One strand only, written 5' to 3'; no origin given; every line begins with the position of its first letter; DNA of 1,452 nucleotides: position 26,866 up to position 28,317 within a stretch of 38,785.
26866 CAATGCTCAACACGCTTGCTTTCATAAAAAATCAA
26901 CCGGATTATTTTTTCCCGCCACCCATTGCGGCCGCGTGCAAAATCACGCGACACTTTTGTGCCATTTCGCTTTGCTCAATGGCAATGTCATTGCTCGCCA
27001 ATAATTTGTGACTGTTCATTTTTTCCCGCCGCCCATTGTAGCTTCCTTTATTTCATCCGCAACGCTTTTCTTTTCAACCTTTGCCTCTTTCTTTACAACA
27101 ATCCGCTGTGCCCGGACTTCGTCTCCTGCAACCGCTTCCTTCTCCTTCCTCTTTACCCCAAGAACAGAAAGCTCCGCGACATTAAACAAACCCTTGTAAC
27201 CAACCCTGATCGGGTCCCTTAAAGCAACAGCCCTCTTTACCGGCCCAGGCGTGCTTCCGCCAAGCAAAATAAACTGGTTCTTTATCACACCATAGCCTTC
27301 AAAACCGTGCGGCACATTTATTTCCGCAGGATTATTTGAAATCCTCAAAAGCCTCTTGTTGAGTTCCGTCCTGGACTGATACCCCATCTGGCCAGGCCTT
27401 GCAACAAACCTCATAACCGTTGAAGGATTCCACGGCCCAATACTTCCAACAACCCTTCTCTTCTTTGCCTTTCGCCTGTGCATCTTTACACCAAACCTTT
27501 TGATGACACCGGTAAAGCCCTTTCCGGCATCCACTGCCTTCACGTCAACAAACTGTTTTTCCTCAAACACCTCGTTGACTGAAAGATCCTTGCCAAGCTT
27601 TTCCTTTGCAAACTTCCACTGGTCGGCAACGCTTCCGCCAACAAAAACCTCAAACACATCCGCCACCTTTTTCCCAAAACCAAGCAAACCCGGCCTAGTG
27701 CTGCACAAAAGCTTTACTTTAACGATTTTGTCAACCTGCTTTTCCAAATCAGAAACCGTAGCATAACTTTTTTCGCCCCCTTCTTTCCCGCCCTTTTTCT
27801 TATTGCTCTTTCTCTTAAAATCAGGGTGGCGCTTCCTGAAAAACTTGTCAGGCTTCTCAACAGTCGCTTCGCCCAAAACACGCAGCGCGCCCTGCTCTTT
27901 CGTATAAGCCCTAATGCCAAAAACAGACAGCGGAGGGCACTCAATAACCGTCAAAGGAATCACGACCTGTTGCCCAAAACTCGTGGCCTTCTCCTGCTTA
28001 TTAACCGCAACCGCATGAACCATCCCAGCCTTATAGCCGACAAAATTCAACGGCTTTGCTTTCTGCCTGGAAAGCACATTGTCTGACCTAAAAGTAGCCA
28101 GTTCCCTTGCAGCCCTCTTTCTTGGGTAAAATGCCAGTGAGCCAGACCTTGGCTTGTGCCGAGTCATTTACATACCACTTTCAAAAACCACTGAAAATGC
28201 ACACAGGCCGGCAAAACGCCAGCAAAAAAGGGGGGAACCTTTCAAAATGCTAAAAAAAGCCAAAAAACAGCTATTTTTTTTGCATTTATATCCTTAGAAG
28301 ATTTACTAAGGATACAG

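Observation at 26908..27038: Hairpin element at the L3/L4 junction is bracketed by a 21-nt duplication of the L3 stop region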

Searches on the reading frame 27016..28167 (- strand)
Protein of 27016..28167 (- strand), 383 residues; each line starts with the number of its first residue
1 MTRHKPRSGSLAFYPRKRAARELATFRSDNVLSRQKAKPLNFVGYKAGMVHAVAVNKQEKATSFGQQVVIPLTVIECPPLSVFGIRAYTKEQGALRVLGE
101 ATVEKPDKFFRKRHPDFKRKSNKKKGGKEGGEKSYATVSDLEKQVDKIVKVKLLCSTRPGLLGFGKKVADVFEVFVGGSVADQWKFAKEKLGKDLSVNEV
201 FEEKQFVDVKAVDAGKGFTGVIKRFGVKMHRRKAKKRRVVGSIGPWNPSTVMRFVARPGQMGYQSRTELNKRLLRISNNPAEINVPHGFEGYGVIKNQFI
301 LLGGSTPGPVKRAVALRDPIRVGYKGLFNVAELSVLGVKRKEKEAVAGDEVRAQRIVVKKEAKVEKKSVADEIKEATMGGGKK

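Call 18: find_encoding_contigs(protein=window:27016-28167:-, flank=3000, max_places=10)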
Protein window:27016-28167:- (383 aa): 3 contigs read that carry it; 3 places shown.
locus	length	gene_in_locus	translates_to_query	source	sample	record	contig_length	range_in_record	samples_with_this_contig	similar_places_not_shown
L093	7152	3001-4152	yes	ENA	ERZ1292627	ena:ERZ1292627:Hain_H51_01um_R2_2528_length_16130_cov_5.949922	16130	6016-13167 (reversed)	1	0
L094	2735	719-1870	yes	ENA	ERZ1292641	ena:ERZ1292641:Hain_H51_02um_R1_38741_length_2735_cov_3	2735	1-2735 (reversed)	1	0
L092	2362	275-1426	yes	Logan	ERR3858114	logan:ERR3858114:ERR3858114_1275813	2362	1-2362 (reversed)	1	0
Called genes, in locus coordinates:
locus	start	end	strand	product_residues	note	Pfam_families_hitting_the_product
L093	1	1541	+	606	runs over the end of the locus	-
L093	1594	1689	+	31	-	-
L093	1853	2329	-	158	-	-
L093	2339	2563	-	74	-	-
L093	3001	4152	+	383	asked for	PF00297:Ribosomal_L3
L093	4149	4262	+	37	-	-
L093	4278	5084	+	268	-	PF00573:Ribosomal_L4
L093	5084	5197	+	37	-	-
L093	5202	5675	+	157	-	PF00276:Ribosomal_L23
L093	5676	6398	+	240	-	PF03947:Ribosomal_L2_C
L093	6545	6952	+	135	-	PF00203:Ribosomal_S19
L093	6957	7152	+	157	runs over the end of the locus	PF00237:Ribosomal_L22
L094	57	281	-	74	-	-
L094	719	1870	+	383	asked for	PF00297:Ribosomal_L3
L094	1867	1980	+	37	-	-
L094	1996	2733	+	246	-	?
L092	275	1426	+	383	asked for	PF00297:Ribosomal_L3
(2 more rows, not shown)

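Call 62: find_homologous_proteins(query=window:27016-28167:-, max_evalue=1e-60)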
Query window:27016-28167:- (383 aa): 356 proteins with E <= 1e-60 among 6129 candidates; the best 120 are listed.
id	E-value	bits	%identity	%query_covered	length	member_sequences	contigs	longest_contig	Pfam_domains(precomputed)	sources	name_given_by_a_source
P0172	3.1e-245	831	99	100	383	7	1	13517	PF00297.29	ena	-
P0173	2.1e-159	548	68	99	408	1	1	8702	PF00297.29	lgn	-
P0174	1.5e-128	447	56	99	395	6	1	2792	PF00297.29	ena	-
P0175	6.5e-124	432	54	98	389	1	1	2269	PF00297.29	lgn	-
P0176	1.2e-121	424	53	98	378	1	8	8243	PF00297.29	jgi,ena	-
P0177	2.3e-121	423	56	91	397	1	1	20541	PF00297.29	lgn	-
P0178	3.3e-121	423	51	98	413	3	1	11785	PF00297.29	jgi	-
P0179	1.7e-120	420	54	91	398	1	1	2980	PF00297.29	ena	-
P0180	4.8e-117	409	55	86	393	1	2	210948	PF00297.29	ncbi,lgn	-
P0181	6.3e-116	405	52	98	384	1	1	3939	PF00297.29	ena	-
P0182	3.9e-113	396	52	98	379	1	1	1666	PF00297.29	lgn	-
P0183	4.7e-113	396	50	98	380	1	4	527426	PF00297.29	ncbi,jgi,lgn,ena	-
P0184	3.9e-112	393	52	98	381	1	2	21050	PF00297.29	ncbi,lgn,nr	ncbi:MAG: 50S ribosomal protein L3 [Candidatus Diapherotrites archaeon]|nr:50S ribosomal protein L3 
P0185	4.3e-112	393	51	98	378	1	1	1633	PF00297.29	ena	-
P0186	7.3e-112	392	52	89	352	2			PF00297.29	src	-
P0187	2.7e-110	387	52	98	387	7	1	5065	PF00297.29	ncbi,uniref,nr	ncbi:MAG TPA: 50S ribosomal protein L3 [Candidatus Diapherotrites archaeon]|uniref:50S ribosomal pro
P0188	4.7e-110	386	54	90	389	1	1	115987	PF00297.29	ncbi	ncbi:MAG: 50S ribosomal protein L3 [Candidatus Diapherotrites archaeon]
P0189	2.3e-109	384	50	98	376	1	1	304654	PF00297.29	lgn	-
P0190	5.5e-109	383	51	98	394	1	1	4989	PF00297.29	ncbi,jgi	-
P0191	7.7e-108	379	49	99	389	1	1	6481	PF00297.29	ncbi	-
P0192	8.6e-108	379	53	88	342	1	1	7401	PF00297.29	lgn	-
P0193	9.1e-108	379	51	87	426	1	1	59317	PF00297.29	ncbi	ncbi:MAG: 50S ribosomal protein L3 [Candidatus Diapherotrites archaeon]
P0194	2.0e-107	377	51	89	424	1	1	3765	PF00297.29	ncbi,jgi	-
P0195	2.3e-107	377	54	87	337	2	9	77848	PF00297.29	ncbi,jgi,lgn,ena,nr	ncbi:MAG TPA: 50S ribosomal protein L3 [archaeon]|nr:50S ribosomal protein L3 [archaeon]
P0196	3.1e-107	377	51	99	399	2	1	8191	PF00297.29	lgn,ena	-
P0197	7.8e-107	375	52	87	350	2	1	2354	PF00297.29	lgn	-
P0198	2.6e-106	374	54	84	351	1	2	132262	PF00297.29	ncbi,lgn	-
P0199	4.5e-106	373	53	84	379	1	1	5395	PF00297.29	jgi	jgi:large subunit ribosomal protein L3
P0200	5.3e-106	373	49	99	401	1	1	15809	PF00297.29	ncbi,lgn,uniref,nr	ncbi:MAG: 50S ribosomal protein L3 [Candidatus Diapherotrites archaeon]|uniref:50S ribosomal protein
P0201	6.6e-106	372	53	89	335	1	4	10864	PF00297.29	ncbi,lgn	-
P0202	2.4e-105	371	49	97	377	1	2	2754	PF00297.29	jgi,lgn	-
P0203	2.5e-104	367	53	87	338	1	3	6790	PF00297.29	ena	-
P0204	3.0e-104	367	51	89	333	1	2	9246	PF00297.29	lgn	-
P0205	3.3e-104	367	48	98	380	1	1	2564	PF00297.29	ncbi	-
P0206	3.5e-104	367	53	86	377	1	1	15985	PF00297.29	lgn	-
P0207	4.2e-104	366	55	83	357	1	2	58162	PF00297.29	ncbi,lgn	-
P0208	1.1e-103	365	48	98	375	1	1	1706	PF00297.29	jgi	jgi:large subunit ribosomal protein L3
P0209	1.9e-103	364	47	98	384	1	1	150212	PF00297.29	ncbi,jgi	-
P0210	2.6e-103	364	49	99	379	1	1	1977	PF00297.29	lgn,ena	-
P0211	2.8e-103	364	50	99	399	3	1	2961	PF00297.29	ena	-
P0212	3.0e-103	364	52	88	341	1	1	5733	PF00297.29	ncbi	-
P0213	3.6e-103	363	54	84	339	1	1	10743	PF00297.29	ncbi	-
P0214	4.6e-103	363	48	87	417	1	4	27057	PF00297.29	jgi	-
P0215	4.8e-103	363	53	88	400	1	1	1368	PF00297.29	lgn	-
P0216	4.9e-103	363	50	89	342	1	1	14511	PF00297.29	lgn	-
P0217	9.0e-103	362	54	84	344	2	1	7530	PF00297.29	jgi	-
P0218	1.1e-102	362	49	96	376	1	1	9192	PF00297.29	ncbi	-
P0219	2.3e-102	361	49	97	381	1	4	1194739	PF00297.29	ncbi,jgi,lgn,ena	-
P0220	2.5e-102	361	49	99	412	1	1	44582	PF00297.29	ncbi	-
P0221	2.7e-102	361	49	90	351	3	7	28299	PF00297.29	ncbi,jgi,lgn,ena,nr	ncbi:MAG TPA: 50S ribosomal protein L3 [archaeon]|nr:50S ribosomal protein L3 [archaeon]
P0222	2.9e-102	360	47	98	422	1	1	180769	PF00297.29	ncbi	-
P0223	3.8e-102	360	46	98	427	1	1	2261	PF00297.29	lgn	-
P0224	5.2e-102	360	51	87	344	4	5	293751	PF00297.29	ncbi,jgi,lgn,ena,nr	ncbi:MAG TPA: 50S ribosomal protein L3 [archaeon]|nr:50S ribosomal protein L3 [archaeon]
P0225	6.6e-102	359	52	83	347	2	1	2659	PF00297.29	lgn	-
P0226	6.8e-102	359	49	98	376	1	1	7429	PF00297.29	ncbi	-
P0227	1.0e-101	359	53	84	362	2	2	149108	PF00297.29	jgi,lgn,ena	-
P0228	1.9e-101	358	52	87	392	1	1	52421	PF00297.29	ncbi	ncbi:MAG: 50S ribosomal protein L3 [Candidatus Diapherotrites archaeon]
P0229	2.0e-101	358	52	84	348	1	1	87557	PF00297.29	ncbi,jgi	-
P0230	2.0e-101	358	50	87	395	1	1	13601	PF00297.29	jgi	jgi:large subunit ribosomal protein L3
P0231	4.0e-101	357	50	99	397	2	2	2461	PF00297.29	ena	-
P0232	4.1e-101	357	53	83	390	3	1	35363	PF00297.29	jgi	-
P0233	5.1e-101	356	53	84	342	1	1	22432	PF00297.29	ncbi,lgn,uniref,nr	ncbi:MAG: 50S ribosomal protein L3 [Candidatus Diapherotrites archaeon]|uniref:50S ribosomal protein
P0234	7.0e-101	356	50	90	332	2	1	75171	PF00297.29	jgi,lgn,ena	-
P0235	8.0e-101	356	48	98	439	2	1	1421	PF00297.29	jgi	-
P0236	8.7e-101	356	46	99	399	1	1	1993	PF00297.29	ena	-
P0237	1.6e-100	355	47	98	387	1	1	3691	PF00297.29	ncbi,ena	-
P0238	2.1e-100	354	46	98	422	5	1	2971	PF00297.29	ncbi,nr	ncbi:MAG: 50S ribosomal protein L3 [Candidatus Diapherotrites archaeon]|nr:50S ribosomal protein L3 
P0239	3.0e-100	354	48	99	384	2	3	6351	PF00297.29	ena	-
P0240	3.1e-100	354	47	91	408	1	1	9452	PF00297.29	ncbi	-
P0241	3.1e-100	354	48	98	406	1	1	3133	PF00297.29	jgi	-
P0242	3.8e-100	353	51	87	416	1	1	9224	PF00297.29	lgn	-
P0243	6.3e-100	353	48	98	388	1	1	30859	PF00297.29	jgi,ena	-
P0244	1.2e-99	352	52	87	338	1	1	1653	PF00297.29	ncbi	-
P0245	1.5e-99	351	50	99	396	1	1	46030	PF00297.29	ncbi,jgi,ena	ncbi:MAG: 50S ribosomal protein L3 [archaeon]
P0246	1.7e-99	351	47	99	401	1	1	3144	PF00297.29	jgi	jgi:large subunit ribosomal protein L3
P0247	3.6e-99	350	50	86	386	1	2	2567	PF00297.29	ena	-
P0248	3.9e-99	350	51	84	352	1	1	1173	PF00297.29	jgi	-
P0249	5.1e-99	350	52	84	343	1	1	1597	PF00297.29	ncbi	-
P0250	8.8e-99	349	53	84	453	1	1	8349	PF00297.29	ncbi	-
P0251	1.8e-98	348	52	83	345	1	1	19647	PF00297.29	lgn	-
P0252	1.9e-98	348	52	83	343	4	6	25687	PF00297.29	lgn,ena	-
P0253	2.2e-98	348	51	88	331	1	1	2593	PF00297.29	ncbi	-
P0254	3.4e-98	347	54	75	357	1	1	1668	PF00297.29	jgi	jgi:large subunit ribosomal protein L3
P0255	4.4e-98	347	52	88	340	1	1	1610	PF00297.29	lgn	-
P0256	4.6e-98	347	48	98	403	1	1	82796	PF00297.29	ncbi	-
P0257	1.1e-97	345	49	87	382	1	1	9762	PF00297.29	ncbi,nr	ncbi:MAG: 50S ribosomal protein L3 [archaeon]|nr:50S ribosomal protein L3 [archaeon]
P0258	1.1e-97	345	53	83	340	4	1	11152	PF00297.29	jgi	-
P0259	1.3e-97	345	47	98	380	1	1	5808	PF00297.29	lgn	-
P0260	2.2e-97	344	54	84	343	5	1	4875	PF00297.29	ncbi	ncbi:MAG: 50S ribosomal protein L3 [Candidatus Diapherotrites archaeon]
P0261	2.9e-97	344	47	98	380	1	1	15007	PF00297.29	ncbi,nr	ncbi:MAG: 50S ribosomal protein L3 [Candidatus Diapherotrites archaeon]|nr:50S ribosomal protein L3 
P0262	3.3e-97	344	49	93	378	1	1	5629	PF00297.29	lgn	-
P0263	3.3e-97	344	52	84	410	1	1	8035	PF00297.29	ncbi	-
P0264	3.8e-97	344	51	87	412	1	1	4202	PF00297.29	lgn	-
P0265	4.2e-97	343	52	84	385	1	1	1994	PF00297.29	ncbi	-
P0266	9.4e-97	342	49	88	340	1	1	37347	PF00297.29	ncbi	ncbi:MAG: 50S ribosomal protein L3 [archaeon]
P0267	1.0e-96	342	53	83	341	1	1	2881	PF00297.29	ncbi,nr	ncbi:MAG: 50S ribosomal protein L3 [Candidatus Diapherotrites archaeon]|nr:50S ribosomal protein L3 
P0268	1.1e-96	342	48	91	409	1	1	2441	PF00297.29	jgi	-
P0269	1.1e-96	342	50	88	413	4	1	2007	PF00297.29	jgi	jgi:large subunit ribosomal protein L3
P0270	1.2e-96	342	49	87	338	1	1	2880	PF00297.29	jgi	jgi:large subunit ribosomal protein L3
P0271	1.2e-96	342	52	83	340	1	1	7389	PF00297.29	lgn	-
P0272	1.2e-96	342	49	99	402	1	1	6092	PF00297.29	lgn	-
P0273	1.6e-96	342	49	87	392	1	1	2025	PF00297.29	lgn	-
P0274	1.8e-96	341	49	98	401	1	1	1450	PF00297.29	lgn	-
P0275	2.3e-96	341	46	98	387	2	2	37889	PF00297.29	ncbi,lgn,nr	ncbi:MAG: 50S ribosomal protein L3 [Candidatus ainarchaeum sp.]|nr:50S ribosomal protein L3 [Candida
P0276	2.3e-96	341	51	83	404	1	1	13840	PF00297.29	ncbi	-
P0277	2.4e-96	341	48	96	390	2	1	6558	PF00297.29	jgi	-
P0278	2.5e-96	341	47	84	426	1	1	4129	PF00297.29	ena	-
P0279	2.5e-96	341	47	99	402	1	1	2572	PF00297.29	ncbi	-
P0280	5.2e-96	340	53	83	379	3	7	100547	PF00297.29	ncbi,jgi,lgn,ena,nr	ncbi:MAG TPA: 50S ribosomal protein L3 [archaeon]|nr:50S ribosomal protein L3 [archaeon]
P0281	6.4e-96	340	54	84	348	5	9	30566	PF00297.29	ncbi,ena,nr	ncbi:MAG TPA: 50S ribosomal protein L3 [archaeon]|nr:50S ribosomal protein L3 [archaeon]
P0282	2.1e-95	338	49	88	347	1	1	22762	PF00297.29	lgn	-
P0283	2.7e-95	337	50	84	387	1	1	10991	PF00297.29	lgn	-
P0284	2.8e-95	337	49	90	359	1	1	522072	PF00297.29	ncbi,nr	ncbi:MAG: 50S ribosomal protein L3 [Candidatus Diapherotrites archaeon]|nr:50S ribosomal protein L3 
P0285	4.2e-95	337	46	100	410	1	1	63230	PF00297.29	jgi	-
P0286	4.8e-95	337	50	83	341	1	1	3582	PF00297.29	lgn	-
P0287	6.1e-95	336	53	83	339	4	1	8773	PF00297.29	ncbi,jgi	-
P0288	8.5e-95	336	49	89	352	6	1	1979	PF00297.29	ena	-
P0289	8.5e-95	336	46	98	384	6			PF00297.29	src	-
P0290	9.1e-95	336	51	87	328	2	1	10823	PF00297.29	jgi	-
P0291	9.4e-95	336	46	99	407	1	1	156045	PF00297.29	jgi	jgi:large subunit ribosomal protein L3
